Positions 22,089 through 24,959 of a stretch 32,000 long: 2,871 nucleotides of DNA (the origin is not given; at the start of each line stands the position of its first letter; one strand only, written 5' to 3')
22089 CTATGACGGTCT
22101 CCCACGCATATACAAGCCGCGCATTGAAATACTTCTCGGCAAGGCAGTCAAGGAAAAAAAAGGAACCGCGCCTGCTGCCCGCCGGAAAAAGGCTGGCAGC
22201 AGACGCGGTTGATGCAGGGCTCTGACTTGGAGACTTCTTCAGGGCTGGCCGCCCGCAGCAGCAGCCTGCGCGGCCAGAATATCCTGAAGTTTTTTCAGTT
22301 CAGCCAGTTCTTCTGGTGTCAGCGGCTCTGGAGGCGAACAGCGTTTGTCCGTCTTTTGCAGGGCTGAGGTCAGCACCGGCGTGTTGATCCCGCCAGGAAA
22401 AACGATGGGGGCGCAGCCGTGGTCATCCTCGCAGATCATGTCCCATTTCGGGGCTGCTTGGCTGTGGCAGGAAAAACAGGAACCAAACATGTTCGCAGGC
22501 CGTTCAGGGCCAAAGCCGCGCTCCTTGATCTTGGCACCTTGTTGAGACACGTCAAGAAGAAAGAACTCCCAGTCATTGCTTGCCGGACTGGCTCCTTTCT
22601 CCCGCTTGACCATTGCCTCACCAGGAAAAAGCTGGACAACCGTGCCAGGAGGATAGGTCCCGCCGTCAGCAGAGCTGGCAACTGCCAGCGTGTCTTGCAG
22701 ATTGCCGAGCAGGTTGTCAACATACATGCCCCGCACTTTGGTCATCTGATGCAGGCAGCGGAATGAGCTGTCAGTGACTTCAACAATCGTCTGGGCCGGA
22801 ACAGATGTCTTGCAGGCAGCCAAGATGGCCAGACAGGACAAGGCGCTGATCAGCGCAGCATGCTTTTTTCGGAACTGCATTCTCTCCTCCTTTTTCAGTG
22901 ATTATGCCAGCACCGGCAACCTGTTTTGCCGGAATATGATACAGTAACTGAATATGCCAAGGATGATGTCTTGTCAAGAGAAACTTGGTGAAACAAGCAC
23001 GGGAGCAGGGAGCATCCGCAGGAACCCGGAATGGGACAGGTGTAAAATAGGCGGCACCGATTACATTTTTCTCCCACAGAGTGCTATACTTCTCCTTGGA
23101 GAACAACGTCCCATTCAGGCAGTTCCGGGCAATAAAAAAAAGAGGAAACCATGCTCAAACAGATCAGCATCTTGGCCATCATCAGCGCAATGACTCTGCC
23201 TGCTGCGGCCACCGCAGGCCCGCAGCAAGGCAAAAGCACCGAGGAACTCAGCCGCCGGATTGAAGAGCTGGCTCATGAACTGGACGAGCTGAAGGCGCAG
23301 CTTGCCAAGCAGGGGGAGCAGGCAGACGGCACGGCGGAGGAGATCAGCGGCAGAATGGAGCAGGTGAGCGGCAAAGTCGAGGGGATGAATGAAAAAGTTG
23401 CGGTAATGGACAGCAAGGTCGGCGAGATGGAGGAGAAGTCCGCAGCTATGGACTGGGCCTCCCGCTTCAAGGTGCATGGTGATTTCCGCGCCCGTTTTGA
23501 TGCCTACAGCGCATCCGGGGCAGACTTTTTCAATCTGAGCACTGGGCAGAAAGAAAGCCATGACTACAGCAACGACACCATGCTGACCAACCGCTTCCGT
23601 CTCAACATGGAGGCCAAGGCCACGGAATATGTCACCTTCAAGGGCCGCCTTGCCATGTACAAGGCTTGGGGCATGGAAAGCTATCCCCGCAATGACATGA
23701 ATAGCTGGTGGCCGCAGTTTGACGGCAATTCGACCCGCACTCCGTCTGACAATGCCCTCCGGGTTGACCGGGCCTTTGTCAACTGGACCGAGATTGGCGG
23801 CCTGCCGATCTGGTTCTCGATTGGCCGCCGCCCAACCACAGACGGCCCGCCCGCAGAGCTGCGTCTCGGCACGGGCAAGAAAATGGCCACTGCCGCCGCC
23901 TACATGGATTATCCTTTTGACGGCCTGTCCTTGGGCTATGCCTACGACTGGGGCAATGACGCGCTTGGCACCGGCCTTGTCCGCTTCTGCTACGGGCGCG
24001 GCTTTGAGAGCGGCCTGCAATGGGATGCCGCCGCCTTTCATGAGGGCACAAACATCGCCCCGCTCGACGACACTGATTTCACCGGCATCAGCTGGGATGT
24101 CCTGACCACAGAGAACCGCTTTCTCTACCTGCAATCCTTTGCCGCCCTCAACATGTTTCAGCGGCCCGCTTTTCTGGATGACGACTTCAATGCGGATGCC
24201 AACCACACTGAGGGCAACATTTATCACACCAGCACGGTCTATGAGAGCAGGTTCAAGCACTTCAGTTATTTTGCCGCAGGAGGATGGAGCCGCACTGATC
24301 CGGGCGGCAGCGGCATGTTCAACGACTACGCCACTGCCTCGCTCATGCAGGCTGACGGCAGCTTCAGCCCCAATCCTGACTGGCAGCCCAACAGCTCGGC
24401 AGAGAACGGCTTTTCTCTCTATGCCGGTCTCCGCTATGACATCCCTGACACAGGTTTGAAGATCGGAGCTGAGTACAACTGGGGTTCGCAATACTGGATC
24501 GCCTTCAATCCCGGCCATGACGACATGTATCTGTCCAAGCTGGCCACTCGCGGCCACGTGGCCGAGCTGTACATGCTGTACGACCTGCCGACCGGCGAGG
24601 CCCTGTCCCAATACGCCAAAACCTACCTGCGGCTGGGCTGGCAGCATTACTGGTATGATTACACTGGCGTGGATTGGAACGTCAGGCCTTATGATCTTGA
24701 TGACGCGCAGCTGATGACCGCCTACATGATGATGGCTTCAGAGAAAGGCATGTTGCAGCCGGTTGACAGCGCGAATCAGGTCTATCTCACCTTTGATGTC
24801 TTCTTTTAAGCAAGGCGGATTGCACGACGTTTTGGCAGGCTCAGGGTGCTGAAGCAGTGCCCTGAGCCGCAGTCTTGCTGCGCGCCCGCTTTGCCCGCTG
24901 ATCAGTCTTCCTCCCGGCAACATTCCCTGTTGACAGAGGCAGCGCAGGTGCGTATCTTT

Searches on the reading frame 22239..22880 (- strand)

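Call 19: search_protein_families(library=pfam, proteins=[window:22239-22880:-], max_evalue=0.001)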
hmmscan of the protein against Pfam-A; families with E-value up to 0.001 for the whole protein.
window:22239-22880:- (213 aa): 1 family
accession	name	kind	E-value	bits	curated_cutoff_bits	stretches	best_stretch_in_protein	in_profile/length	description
PF16694.10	Cytochrome_P460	-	0.00063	20.6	27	0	88-143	73-118/125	Cytochrome P460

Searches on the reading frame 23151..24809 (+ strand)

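Call 19: search_protein_families(library=pfam, proteins=[window:23151-24809:+], max_evalue=0.001)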
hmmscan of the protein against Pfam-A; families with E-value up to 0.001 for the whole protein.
window:23151-24809:+ (552 aa): 2 families
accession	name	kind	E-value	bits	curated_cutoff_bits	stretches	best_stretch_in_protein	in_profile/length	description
PF11853.14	DUF3373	-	3e-115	386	26.1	1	139-552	2-409/409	Protein of unknown function (DUF3373)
PF07889.17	DUF1664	-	0.00053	20.5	34.6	0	30-96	61-123/124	Protein of unknown function (DUF1664)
